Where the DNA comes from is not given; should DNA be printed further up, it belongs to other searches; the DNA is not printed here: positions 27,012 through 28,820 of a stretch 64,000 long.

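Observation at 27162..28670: TLC/NTT nucleotide transporter in a genome with apparently full central metabolism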

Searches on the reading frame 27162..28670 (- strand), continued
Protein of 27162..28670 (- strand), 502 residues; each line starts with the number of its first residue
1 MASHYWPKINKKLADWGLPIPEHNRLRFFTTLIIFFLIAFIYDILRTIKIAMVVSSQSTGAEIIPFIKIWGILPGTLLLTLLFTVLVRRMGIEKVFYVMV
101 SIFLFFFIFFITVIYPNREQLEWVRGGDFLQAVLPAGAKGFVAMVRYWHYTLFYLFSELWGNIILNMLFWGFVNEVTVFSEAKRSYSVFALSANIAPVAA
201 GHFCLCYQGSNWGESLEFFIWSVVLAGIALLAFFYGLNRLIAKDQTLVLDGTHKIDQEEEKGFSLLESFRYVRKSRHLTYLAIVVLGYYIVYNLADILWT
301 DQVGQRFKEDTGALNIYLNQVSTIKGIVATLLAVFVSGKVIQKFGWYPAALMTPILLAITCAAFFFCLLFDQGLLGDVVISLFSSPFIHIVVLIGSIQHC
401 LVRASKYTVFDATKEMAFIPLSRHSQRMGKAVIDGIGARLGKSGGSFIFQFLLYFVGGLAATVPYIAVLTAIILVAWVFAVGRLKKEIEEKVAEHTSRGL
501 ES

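Call 30: search_solved_structures(query=window:27162-28670:-, max_evalue=1e-20, show_alignments=2)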
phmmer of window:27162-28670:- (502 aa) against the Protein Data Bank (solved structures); distinct sequences matched with E-value up to 1e-20: 2.
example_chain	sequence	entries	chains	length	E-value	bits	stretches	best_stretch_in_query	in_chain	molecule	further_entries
9j3n_A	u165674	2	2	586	2.7e-93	317.1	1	12-486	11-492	ADP,ATP carrier protein 1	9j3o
9j3j_A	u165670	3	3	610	3.8e-73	250.6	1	33-488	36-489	ADP,ATP carrier protein 1, chloroplastic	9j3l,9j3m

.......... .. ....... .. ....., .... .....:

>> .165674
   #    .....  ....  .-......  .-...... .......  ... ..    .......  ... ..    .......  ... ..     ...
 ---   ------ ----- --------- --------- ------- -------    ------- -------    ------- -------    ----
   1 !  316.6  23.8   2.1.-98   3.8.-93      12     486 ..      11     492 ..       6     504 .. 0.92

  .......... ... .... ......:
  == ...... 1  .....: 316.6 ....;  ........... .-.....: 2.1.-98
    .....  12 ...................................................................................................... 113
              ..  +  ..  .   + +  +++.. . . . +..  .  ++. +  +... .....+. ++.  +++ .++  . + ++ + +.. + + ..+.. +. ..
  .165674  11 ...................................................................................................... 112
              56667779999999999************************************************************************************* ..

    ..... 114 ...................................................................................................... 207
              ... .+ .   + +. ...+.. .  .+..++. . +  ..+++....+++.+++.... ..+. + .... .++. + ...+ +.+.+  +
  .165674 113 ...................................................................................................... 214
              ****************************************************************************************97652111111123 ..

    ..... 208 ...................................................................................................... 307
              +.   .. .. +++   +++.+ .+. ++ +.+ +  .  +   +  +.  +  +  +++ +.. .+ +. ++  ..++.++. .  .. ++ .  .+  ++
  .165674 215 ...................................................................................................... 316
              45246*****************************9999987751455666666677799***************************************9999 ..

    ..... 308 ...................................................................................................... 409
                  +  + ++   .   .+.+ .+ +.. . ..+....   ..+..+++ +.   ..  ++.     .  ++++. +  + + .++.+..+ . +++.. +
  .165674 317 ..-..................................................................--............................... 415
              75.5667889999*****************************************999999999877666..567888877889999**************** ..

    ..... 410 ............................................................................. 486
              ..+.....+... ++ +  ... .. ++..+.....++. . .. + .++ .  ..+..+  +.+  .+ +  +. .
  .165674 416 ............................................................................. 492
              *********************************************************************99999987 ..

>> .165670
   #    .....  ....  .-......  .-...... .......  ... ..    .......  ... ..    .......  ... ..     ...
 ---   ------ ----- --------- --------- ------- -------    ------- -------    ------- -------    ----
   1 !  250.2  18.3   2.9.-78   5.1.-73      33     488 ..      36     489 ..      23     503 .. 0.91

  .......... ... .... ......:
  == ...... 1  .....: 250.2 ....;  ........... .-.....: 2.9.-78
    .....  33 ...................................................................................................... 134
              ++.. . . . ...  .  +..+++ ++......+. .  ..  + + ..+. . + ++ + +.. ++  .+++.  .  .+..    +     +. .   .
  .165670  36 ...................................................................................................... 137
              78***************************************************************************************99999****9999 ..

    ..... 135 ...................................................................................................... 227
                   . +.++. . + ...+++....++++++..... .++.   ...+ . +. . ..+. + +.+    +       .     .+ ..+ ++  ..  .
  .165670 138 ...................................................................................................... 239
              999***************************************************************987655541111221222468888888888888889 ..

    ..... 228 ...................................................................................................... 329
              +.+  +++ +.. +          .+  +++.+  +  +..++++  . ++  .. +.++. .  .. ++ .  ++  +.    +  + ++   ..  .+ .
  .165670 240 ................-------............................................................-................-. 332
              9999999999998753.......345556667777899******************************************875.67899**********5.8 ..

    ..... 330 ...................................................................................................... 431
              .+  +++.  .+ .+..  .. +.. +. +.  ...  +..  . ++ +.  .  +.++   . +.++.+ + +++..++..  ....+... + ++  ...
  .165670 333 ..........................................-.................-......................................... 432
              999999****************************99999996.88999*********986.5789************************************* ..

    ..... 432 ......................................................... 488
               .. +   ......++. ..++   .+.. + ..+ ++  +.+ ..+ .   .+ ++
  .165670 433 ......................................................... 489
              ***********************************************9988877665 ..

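Call 84: find_encoding_contigs(protein=P0010, flank=8000, max_places=1)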
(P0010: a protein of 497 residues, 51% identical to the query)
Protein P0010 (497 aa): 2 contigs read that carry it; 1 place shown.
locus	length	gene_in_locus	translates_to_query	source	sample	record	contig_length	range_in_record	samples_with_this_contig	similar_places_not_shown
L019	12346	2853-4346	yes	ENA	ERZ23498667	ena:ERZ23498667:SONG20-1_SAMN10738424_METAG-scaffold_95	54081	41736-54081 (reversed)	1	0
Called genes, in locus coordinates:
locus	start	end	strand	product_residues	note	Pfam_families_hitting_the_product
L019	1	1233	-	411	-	?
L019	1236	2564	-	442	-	-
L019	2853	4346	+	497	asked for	PF03219:TLC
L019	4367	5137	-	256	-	PF13512:TPR_18, PF13174:TPR_6 (faint), PF13525:YfiO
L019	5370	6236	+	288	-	PF13103:TonB_2, PF03544:TonB_C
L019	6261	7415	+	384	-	PF01464:SLT, PF01476:LysM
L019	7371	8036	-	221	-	-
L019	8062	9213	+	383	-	PF00266:Aminotran_5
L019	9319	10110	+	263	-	PF01012:ETF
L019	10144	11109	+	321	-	PF01012:ETF, PF00766:ETF_alpha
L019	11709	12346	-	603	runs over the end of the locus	PF00664:ABC_membrane, PF00005:ABC_tran, PF02463:SMC_N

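Call 85: find_encoding_contigs(protein=P0020, flank=8000, max_places=1)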
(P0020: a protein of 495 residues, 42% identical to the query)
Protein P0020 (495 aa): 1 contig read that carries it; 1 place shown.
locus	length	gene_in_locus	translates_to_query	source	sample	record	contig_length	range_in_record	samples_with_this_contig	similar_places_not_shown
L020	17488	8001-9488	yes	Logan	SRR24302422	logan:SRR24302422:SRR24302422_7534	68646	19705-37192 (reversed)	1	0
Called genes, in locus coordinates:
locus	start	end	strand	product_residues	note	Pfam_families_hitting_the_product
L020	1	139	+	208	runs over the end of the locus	PF11539:DUF3228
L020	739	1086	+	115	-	PF00216:Bac_DNA_binding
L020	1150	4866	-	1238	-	PF02574:S-methyl_trans, PF00809:Pterin_bind, PF02607:B12-binding_2, PF02310:B12-binding, PF02965:Met_synt_B12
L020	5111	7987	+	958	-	PF18339:Tudor_1_RapA, PF00270:DEAD (weak), PF04851:ResIII, PF00176:SNF2-rel_dom, PF00271:Helicase_C, PF12137:RapA_C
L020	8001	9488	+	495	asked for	PF03219:TLC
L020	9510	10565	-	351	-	PF01820:Dala_Dala_lig_N, PF02655:ATP-grasp_3 (weak), PF02222:ATP-grasp, PF07478:Dala_Dala_lig_C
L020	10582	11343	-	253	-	PF13512:TPR_18, PF13525:YfiO, PF13174:TPR_6 (faint)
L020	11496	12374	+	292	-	PF13103:TonB_2, PF03544:TonB_C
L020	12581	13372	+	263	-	PF01012:ETF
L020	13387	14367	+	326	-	PF01012:ETF, PF00766:ETF_alpha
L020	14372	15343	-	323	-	-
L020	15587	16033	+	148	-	-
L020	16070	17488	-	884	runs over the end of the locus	PF00330:Aconitase, PF00694:Aconitase_C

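Call 86: find_encoding_contigs(protein=P0014, flank=8000, max_places=1)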
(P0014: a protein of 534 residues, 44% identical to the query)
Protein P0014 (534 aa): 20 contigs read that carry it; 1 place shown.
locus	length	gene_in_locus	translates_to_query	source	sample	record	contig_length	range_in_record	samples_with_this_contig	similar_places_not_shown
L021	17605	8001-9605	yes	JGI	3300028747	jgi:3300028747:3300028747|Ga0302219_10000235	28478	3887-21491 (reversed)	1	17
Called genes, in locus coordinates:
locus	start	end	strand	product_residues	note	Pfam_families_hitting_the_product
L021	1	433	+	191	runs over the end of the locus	PF00281:Ribosomal_L5, PF00673:Ribosomal_L5_C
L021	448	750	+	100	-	PF00253:Ribosomal_S14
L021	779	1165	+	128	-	PF00410:Ribosomal_S8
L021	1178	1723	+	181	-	PF00347:Ribosomal_L6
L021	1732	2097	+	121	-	PF00861:Ribosomal_L18p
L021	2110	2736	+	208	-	-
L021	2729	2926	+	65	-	PF00327:Ribosomal_L30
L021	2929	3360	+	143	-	PF00828:Ribosomal_L27A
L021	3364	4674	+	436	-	PF00344:SecY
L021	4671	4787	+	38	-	PF00444:Ribosomal_L36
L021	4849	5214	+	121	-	PF00416:Ribosomal_S13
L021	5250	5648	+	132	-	PF00411:Ribosomal_S11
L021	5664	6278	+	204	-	PF00163:Ribosomal_S4, PF01479:S4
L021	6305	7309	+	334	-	PF01193:RNA_pol_L, PF01000:RNA_pol_A_bac, PF03118:RNA_pol_A_CTD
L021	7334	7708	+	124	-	PF01196:Ribosomal_L17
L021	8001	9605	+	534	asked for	PF03219:TLC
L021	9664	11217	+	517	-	PF03219:TLC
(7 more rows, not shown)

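Call 87: search_protein_representatives(protein=window:27162-28670:-)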
Query: 502 residues. Proteins with E-value up to 0.001 (for the whole library): 2623; up to 1e-10: 1561; up to 1e-30: 663. The best 150 are listed.
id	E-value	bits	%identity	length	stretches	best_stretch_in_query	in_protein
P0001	0.0e+00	1112.9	100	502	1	1-502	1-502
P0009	7.5e-158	543.2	62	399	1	4-389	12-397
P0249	2.0e-130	452.8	45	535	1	7-492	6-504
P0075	1.2e-114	400.7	43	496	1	15-490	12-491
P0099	2.5e-113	396.4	44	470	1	39-490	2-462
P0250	1.6e-110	387.1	42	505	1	17-489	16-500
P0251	7.8e-107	375.0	43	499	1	28-492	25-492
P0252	5.3e-106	372.2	39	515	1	23-494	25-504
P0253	2.8e-105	369.8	43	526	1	18-491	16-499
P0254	1.2e-103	364.4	39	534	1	10-492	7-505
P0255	3.3e-103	363.0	41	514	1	19-487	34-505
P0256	8.2e-103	361.7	40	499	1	19-488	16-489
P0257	1.1e-102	361.3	40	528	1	19-488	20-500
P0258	5.0e-102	359.1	38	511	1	8-497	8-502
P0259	1.3e-100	354.5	38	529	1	14-493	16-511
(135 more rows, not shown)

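Call 88: predict_structure(alignment_id=A4)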
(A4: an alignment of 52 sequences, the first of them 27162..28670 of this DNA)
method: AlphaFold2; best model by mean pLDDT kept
length: 502 residues; sequences in the alignment: 52
mean_pLDDT: 89.8   pTM: 0.88
mean pLDDT of the five models: 89.8, 89.0, 88.6, 88.4, 87.8
residues with pLDDT >= 90: 348; 70-90: 130; 50-70: 20; < 50: 4
segments of 3 or more residues with pLDDT < 50: none
pLDDT, mean of each block of 10 residues (from residue 1): 67 77 87 94 96 86 95 92 91 93 97 97 96 95 96 96 80 79 77 93 90 94 97 95 78 53 86 97 97 96 92 94 93 86 93 96 93 72 80 93 90 92 91 90 94 94 96 98 97 90 76
secondary structure, 60 per line:
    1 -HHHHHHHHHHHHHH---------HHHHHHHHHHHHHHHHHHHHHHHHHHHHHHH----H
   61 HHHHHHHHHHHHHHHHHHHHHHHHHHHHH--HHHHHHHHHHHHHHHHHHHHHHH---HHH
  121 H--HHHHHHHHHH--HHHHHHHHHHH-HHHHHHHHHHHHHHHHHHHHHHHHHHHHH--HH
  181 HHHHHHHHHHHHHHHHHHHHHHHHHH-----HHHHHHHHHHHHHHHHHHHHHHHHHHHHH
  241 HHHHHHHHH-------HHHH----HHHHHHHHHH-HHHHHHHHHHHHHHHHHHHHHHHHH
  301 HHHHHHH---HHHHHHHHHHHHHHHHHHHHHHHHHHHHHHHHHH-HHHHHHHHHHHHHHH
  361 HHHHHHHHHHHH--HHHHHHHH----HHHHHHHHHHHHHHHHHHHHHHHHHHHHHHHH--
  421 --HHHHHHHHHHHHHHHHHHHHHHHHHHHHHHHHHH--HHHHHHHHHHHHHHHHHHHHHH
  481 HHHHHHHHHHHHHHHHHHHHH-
elements in order: H2-15 H25-55 H60-89 H92-114 H118-121 H124-133 H136-146 H148-176 H179-206 H212-249 H257-260 H265-274 H276-307 H311-344 H346-372 H375-382 H387-418 H423-456 H459-501

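Call 91: fold_search(model_id=the predicted structure, library=pdb)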
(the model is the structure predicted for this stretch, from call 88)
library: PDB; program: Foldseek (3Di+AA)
matches with E <= 10: 332; with E <= 0.001: 61
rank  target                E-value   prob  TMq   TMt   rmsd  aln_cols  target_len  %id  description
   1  9j3n_A                8.8e-26  1.00  0.85  0.87   3.6       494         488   34  ATP bound Chlamydia pneumoniae ATP/ADP translocator NTT1(Inward open state) (released 2025-03-19)
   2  9j3l_A                3.8e-22  1.00  0.87  0.90   2.7       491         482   30  ATP bound Arabidopsis ATP/ADP translocator AtNTT1 (released 2025-03-19)
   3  9j3m_A                2.2e-21  1.00  0.83  0.87   2.8       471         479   32  ADP/Pi bound Arabidopsis ATP/ADP translocator AtNTT1 (released 2025-03-19)
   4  9j3o_A                7.8e-21  1.00  0.65  0.65   7.0       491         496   34  Chlamydia pneumoniae ATP/ADP translocator NTT1(Outward open state) (released 2025-03-19)
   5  9j3j_A                3.1e-19  1.00  0.59  0.60   7.9       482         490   31  Arabidopsis ATP/ADP translocator AtNTT1 (released 2025-03-19)
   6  4zw9                  9.6e-06  1.00  0.51  0.54   8.9       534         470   13  Crystal structure of human GLUT3 bound to D-glucose in the outward-occluded conformation at 1.5 angstrom (released 2015-07-22)
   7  4zwb_A                2.8e-05  1.00  0.50  0.53   9.1       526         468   13  Crystal structure of maltose-bound human GLUT3 in the outward-occluded conformation at 2.4 angstrom (released 2015-07-22)
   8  7crz                  4.3e-05  1.00  0.50  0.53   9.0       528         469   13  Crystal structure of human glucose transporter GLUT3 bound with C3361 (released 2021-01-13)
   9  8ubz                  7.1e-05  1.00  0.40  0.47  14.5       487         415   15  Choline-bound FLVCR1 (released 2024-03-27)
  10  9pc9                  7.4e-05  1.00  0.53  0.60   9.2       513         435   13  Structure of Synaptic Vesicle Protein 2A Bound to UCB7361 (released 2025-09-10)
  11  8ttf_A                8.1e-05  1.00  0.51  0.63   8.0       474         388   10  NorA double mutant - E222QD307N at pH 7.5 (released 2024-05-29)
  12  7spt                  8.4e-05  1.00  0.51  0.54   9.0       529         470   14  Crystal structure of exofacial state human glucose transporter GLUT3 (released 2022-05-18)
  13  7wsm_A                9.5e-05  1.00  0.52  0.55   8.0       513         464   13  Cryo-EM structure of human glucose transporter GLUT4 bound to cytochalasin B in lipid nanodiscs (released 2022-05-18)
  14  8ubx                  1.1e-04  1.00  0.40  0.46  15.0       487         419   14  Ethanolamine-bound FLVCR1 (released 2024-03-27)
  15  7sps_A                1.3e-04  1.00  0.50  0.53   8.8       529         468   14  Crystal structure of human glucose transporter GLUT3 bound with exofacial inhibitor SA47 (released 2022-05-18)
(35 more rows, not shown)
